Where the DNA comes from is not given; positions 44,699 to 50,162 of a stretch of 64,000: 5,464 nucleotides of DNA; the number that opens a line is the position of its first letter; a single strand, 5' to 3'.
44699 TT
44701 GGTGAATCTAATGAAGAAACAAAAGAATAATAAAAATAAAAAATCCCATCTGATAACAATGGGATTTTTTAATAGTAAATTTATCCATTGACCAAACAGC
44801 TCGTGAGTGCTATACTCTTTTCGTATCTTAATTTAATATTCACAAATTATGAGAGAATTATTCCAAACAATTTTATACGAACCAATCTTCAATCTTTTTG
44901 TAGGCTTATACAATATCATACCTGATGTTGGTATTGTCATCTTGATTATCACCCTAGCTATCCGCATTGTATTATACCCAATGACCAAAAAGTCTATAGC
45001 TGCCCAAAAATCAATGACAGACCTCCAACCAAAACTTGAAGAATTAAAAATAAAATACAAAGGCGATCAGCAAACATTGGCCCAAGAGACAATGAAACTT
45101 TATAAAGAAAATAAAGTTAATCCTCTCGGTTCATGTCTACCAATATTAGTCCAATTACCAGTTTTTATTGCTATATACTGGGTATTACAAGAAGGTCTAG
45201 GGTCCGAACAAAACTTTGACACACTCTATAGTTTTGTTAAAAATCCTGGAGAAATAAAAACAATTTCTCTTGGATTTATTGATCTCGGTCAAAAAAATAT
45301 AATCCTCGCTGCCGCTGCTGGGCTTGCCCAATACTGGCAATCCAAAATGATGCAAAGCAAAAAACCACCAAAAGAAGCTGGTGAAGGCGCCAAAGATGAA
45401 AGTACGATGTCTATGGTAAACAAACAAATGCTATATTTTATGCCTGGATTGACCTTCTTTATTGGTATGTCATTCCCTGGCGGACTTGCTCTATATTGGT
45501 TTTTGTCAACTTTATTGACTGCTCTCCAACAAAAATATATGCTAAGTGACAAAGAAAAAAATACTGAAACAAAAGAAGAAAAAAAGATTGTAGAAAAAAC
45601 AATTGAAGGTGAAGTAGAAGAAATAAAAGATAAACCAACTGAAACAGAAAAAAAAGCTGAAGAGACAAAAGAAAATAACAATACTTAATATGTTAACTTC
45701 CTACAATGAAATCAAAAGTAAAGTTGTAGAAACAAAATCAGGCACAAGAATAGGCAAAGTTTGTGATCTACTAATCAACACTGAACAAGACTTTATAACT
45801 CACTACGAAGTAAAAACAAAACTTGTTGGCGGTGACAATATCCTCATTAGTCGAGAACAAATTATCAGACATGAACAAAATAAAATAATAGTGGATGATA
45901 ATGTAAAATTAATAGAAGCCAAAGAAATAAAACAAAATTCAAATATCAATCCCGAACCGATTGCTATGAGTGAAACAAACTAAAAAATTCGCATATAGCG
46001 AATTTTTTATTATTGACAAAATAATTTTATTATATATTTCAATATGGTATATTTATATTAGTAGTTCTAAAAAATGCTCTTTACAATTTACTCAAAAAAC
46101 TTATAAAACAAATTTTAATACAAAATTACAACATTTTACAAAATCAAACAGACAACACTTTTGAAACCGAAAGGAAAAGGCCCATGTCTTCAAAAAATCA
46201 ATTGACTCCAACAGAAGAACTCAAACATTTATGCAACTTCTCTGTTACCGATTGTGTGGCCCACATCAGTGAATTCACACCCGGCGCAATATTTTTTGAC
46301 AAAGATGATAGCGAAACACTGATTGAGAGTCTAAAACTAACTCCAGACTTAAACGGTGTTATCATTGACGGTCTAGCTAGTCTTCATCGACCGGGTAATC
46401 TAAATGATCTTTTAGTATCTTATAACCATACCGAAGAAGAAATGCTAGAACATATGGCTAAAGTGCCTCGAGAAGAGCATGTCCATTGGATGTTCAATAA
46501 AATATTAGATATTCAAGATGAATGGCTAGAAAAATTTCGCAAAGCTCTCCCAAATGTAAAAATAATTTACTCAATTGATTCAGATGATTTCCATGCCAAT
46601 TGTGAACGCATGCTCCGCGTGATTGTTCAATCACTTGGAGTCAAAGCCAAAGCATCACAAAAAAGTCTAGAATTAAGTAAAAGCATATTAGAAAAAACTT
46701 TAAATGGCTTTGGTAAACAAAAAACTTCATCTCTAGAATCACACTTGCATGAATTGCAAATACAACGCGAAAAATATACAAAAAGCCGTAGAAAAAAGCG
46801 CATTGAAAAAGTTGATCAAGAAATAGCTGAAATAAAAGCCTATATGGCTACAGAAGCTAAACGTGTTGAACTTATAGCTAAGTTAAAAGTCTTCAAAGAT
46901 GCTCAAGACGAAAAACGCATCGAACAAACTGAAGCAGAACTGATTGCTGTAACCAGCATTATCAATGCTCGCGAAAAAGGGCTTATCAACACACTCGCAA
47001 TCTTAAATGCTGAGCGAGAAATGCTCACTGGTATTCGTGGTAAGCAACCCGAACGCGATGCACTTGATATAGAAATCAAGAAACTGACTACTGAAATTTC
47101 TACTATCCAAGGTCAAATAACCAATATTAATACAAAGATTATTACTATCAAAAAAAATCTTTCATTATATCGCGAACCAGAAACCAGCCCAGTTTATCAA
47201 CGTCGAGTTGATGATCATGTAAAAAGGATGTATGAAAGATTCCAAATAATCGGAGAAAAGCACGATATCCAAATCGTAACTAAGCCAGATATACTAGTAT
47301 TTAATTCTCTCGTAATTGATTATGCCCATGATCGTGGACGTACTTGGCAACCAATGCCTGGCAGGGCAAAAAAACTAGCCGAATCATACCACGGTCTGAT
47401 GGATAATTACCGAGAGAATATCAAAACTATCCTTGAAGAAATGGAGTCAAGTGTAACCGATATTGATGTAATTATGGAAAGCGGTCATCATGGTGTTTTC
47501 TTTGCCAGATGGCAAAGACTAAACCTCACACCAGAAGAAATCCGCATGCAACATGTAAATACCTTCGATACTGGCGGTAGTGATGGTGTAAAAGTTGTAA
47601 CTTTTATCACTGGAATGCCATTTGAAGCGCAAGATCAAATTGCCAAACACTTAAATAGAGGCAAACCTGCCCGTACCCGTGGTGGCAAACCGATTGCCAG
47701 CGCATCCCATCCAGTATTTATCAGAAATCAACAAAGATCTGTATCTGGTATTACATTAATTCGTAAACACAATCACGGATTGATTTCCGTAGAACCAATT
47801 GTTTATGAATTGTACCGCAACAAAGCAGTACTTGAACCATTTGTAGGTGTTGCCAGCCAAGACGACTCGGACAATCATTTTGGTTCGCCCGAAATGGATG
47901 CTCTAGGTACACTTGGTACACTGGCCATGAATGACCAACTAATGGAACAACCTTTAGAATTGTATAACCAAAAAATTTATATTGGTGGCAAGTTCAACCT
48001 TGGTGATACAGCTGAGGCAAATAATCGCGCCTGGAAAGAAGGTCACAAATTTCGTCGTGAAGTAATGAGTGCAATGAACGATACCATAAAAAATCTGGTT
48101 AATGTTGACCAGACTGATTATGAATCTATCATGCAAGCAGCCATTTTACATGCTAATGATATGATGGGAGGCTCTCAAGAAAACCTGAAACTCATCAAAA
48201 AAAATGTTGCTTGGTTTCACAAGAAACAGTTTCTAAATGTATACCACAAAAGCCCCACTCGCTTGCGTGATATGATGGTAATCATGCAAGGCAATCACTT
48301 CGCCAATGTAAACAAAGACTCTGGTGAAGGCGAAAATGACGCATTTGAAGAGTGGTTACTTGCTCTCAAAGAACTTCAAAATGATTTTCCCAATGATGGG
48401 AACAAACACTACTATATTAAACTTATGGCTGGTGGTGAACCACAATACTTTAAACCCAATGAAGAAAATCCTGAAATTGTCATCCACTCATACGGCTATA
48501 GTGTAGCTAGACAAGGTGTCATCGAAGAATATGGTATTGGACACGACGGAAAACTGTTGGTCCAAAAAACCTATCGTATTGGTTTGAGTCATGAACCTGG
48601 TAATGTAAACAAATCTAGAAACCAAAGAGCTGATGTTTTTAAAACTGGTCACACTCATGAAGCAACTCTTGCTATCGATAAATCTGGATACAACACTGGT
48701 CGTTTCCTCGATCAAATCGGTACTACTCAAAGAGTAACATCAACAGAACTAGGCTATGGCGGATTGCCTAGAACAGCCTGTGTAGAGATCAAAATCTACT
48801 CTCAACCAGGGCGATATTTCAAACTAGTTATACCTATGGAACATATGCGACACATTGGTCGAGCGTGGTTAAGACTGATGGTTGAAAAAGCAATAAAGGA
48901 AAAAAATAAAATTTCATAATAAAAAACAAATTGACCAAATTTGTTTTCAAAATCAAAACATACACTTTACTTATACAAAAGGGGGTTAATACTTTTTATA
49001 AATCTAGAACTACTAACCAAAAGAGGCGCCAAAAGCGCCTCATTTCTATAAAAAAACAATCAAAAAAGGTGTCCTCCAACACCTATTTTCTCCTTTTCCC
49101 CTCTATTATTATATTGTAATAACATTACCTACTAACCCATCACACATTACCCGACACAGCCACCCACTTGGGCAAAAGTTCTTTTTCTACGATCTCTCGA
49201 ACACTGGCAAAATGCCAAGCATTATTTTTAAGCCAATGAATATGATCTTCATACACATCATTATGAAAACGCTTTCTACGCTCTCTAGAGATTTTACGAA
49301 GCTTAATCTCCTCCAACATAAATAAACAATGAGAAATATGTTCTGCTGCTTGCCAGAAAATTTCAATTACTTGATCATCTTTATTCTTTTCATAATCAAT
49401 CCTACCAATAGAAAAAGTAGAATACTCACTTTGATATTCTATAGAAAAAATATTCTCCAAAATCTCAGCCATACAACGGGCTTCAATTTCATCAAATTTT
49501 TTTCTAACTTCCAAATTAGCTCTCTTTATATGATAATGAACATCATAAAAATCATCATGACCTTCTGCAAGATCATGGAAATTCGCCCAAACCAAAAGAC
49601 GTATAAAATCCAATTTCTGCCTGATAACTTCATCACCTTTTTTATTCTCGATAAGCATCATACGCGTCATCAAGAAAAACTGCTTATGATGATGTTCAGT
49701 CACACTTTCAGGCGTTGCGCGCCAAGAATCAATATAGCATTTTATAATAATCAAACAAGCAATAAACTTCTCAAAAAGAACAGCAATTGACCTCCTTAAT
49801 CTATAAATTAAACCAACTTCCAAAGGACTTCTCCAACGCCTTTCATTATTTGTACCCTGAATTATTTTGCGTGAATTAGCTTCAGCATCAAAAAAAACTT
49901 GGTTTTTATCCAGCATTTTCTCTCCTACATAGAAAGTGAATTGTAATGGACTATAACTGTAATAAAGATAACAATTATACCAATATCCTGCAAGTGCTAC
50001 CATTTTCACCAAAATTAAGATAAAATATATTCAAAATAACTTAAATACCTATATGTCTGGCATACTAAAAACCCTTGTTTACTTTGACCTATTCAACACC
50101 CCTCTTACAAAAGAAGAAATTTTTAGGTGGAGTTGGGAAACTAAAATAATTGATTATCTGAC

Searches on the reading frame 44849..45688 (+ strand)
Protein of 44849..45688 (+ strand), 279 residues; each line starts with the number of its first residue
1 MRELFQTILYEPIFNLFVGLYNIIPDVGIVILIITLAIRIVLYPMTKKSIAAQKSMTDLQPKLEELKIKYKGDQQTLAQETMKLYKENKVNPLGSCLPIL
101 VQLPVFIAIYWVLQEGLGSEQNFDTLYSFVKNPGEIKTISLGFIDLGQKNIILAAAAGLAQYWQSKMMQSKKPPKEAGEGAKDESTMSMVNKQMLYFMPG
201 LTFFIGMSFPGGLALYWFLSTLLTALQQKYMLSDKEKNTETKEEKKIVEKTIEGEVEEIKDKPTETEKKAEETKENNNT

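Call 31: search_protein_families(library=pfam, proteins=[window:44849-45688:+], max_evalue=0.001)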
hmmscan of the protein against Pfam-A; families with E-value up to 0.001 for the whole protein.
window:44849-45688:+ (279 aa): 2 families
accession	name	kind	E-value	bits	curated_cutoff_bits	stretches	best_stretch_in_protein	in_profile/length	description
PF02096.25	60KD_IMP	-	8.8e-51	172.5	35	1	28-231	2-161/163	60Kd inner membrane protein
PF14221.11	DUF4330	-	0.00075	20.1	27.6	0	19-88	12-82/167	Domain of unknown function (DUF4330)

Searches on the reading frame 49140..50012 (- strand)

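Call 32: search_protein_families(library=pfam, proteins=[window:49140-50012:-], max_evalue=0.001)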
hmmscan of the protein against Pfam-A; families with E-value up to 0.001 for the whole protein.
window:49140-50012:- (290 aa): 1 family
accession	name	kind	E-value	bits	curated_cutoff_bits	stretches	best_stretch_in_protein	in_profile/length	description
PF12917.13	YfbR-like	-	2.8e-09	37.4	25.9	1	83-238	5-147/182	5'-deoxynucleotidase YfbR-like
